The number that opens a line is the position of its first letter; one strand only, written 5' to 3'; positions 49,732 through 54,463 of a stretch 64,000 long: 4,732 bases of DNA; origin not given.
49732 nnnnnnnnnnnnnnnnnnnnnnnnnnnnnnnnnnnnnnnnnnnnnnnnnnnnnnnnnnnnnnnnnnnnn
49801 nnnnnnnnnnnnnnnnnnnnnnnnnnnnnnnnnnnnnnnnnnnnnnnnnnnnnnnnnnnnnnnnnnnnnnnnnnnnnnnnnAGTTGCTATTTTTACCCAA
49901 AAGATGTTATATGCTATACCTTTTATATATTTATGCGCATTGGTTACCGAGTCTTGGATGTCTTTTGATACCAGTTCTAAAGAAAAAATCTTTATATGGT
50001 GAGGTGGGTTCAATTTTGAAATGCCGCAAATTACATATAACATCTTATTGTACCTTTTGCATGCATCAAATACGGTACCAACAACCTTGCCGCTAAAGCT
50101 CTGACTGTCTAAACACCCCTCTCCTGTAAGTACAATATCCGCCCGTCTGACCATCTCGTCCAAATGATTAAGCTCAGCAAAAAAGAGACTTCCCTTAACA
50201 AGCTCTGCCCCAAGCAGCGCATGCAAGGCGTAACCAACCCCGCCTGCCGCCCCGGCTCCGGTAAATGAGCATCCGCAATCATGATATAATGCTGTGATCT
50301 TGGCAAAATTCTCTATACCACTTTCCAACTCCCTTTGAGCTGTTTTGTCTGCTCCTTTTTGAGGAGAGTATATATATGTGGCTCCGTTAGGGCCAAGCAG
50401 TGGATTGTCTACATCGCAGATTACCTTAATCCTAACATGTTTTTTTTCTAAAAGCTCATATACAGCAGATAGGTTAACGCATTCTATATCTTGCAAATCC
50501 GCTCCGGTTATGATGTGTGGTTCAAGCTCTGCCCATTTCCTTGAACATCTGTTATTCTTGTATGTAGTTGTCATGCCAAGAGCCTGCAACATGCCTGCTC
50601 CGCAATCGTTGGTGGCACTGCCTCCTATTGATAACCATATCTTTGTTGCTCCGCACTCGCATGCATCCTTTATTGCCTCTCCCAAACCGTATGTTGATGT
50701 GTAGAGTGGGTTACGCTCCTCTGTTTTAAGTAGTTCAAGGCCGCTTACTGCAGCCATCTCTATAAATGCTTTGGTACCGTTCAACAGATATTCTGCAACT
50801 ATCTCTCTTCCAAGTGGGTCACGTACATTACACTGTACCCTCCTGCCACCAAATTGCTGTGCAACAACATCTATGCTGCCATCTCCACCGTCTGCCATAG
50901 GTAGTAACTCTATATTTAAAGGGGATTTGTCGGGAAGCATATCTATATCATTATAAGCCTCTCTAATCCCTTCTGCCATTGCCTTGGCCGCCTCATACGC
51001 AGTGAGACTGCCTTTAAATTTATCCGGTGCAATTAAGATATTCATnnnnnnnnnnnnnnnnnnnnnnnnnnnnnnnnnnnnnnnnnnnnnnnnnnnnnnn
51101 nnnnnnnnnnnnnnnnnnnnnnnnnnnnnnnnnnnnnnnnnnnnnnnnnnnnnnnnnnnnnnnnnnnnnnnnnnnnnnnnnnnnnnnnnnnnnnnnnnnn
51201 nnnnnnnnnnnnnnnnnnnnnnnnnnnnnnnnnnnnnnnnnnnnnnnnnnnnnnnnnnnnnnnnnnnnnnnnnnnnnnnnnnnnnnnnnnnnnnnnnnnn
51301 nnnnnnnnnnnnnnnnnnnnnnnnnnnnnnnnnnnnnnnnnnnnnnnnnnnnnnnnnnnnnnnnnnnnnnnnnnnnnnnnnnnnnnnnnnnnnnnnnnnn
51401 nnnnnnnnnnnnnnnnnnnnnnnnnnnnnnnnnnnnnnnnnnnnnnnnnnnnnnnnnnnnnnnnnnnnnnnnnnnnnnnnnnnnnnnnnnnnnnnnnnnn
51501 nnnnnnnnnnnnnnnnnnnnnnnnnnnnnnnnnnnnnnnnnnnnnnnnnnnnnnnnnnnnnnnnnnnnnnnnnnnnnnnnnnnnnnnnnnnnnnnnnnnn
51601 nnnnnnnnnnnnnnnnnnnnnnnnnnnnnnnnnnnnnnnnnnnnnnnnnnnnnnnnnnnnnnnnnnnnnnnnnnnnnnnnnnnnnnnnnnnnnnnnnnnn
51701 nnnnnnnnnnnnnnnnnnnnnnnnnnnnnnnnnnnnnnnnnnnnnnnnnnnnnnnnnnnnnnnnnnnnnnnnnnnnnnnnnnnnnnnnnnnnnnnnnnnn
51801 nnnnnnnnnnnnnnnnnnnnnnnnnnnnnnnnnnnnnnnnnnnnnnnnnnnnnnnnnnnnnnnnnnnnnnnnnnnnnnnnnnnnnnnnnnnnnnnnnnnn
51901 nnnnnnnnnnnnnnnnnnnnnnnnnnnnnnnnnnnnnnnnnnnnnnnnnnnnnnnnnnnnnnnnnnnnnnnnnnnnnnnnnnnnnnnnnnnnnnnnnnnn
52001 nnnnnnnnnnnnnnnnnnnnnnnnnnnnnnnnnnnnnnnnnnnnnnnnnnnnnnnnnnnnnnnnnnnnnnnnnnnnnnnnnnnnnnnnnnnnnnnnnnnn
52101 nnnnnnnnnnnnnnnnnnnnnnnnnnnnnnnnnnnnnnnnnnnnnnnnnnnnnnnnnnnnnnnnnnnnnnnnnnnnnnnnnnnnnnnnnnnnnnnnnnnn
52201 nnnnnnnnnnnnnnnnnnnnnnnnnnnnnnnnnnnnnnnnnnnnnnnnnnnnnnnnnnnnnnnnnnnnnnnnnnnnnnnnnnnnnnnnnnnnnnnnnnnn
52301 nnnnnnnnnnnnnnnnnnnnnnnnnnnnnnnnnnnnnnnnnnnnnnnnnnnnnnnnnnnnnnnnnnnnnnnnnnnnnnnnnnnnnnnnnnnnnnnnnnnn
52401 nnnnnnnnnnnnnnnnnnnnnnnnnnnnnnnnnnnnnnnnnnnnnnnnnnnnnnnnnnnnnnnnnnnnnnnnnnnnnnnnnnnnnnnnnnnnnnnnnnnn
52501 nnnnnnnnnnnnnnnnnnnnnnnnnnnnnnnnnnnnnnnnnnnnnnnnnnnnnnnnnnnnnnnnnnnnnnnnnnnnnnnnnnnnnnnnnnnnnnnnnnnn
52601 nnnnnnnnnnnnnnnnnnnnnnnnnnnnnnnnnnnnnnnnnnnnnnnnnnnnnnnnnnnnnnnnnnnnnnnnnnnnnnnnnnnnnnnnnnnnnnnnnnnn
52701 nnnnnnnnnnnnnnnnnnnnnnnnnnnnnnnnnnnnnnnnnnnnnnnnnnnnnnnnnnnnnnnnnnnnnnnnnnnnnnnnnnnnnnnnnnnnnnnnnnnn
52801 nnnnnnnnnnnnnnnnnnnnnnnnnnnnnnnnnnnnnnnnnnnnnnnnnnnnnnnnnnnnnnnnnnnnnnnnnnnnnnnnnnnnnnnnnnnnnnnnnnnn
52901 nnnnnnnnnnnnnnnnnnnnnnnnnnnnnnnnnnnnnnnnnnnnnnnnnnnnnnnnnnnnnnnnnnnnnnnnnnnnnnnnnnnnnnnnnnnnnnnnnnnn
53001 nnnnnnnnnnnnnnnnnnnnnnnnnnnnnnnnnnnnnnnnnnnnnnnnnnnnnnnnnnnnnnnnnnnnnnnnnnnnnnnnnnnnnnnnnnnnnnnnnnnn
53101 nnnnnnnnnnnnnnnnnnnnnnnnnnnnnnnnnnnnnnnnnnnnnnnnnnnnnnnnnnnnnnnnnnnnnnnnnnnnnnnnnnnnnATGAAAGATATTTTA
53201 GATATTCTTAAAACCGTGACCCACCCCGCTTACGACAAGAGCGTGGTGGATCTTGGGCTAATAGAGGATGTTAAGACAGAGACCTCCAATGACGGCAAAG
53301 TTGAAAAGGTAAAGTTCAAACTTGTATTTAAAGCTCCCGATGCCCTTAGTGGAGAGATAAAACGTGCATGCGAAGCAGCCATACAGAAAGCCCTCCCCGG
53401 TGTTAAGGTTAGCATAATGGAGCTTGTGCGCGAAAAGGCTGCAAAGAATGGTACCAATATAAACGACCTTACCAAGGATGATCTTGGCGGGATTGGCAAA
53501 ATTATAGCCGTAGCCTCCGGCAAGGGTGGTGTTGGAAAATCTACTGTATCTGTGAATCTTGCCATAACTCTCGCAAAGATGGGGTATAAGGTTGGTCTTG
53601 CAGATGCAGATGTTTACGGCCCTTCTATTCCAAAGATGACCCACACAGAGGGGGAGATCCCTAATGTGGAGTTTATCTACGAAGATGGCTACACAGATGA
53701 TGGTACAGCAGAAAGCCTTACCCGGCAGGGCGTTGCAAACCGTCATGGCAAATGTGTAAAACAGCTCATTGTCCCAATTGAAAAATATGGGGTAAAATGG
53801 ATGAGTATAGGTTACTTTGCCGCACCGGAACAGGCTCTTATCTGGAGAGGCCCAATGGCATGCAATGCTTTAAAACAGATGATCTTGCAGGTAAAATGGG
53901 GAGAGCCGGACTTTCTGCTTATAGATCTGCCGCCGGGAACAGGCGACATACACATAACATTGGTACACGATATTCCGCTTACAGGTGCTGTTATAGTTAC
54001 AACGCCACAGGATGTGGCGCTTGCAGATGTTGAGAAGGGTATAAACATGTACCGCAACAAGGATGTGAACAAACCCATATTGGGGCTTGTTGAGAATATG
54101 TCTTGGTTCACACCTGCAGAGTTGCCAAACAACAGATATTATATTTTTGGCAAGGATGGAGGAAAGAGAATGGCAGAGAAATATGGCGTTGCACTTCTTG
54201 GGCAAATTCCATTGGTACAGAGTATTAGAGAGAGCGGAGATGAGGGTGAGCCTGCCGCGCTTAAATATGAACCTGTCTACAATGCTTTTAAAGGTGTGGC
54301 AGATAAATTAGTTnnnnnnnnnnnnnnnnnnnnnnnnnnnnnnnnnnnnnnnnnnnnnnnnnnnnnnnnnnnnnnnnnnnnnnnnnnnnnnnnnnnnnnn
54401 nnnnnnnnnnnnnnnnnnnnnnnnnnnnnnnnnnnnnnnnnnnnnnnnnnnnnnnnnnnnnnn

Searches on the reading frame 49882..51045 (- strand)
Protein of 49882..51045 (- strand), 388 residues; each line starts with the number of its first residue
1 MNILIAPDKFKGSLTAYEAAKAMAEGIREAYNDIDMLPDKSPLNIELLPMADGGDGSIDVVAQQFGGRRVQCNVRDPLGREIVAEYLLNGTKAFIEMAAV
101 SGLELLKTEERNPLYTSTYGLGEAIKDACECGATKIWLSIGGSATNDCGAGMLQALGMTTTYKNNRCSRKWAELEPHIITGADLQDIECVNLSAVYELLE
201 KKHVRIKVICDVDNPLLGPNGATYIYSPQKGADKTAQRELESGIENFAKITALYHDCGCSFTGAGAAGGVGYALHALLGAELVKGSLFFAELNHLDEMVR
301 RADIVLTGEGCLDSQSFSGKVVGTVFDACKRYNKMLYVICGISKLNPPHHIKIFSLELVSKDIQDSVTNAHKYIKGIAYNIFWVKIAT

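Call 66: search_protein_families(library=pfam, proteins=[window:49882-51045:-], max_evalue=0.00001)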
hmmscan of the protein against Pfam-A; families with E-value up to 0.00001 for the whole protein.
window:49882-51045:- (388 aa): 1 family
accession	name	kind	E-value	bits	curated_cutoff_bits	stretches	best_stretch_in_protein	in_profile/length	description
PF02595.20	Gly_kinase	-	6e-109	364.8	23.3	1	3-382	1-368/372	Glycerate kinase family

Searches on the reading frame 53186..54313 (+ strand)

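Call 66: search_protein_families(library=pfam, proteins=[window:53186-54313:+], max_evalue=0.00001)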
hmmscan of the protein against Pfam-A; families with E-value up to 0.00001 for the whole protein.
window:53186-54313:+ (376 aa): 5 families
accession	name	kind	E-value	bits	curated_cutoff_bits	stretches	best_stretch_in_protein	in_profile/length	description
PF10609.15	ParA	-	3.3e-87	292.4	27.1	1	103-375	2-245/246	NUBPL iron-transfer P-loop NTPase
PF01656.29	CbiA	-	2e-14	54.1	25.4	1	107-356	1-124/125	CobQ/CobB/MinD/ParA nucleotide binding domain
PF13614.12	AAA_31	-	1.7e-11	44.9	27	1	105-151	2-48/177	AAA domain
PF01883.24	FeS_assembly_P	-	2.9e-08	34.3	23.5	1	3-75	3-71/73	Iron-sulfur cluster assembly protein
PF09140.17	MipZ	-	2.3e-06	27.6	20.7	1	106-143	2-39/262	ATPase MipZ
